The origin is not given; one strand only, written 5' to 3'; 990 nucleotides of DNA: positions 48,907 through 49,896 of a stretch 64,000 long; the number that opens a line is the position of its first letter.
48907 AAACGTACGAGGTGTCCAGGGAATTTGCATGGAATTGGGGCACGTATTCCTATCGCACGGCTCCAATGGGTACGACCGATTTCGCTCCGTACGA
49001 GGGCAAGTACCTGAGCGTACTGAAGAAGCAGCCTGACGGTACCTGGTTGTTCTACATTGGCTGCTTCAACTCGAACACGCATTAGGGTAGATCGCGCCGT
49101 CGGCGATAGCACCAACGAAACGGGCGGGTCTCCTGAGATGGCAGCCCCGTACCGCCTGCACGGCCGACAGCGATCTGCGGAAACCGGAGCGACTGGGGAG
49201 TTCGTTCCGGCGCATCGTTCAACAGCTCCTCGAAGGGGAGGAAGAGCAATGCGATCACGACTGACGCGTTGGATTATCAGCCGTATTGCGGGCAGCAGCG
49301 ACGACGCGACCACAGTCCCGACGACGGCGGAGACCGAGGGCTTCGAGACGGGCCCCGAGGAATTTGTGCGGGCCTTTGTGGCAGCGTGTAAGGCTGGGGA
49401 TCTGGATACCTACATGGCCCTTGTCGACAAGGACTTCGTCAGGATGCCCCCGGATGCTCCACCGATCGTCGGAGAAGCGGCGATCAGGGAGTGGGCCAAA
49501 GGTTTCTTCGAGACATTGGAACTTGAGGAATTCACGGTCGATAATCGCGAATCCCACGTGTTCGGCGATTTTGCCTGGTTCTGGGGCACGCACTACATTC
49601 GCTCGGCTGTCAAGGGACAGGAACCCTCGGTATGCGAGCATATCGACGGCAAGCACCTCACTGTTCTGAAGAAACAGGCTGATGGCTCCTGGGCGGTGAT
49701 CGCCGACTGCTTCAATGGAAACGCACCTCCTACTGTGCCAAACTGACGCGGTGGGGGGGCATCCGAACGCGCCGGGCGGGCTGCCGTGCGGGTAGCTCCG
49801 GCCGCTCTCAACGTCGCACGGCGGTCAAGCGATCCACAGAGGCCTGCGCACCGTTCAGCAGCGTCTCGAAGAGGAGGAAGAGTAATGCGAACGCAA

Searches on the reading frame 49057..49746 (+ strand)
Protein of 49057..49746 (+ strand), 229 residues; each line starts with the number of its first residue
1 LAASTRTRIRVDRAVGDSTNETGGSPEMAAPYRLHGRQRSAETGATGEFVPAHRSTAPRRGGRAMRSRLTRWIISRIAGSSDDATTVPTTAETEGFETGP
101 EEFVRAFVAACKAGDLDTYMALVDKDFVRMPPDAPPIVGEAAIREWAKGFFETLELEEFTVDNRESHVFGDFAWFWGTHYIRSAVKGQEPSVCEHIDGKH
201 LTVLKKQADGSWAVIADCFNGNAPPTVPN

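Call 12: search_protein_families(library=pfam, proteins=[window:49057-49746:+], max_evalue=0.01)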
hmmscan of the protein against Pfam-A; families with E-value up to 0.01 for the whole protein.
window:49057-49746:+ (229 aa): 3 families
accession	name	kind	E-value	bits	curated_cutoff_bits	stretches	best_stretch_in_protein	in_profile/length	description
PF12680.13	SnoaL_2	-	8.5e-11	42.8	27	1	104-189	1-83/102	SnoaL-like domain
PF14534.12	DUF4440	-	3e-10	41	25.2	1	103-213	4-106/107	Domain of unknown function (DUF4440)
PF13474.12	SnoaL_3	-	1.4e-07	32.4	22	1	102-212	3-109/121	SnoaL-like domain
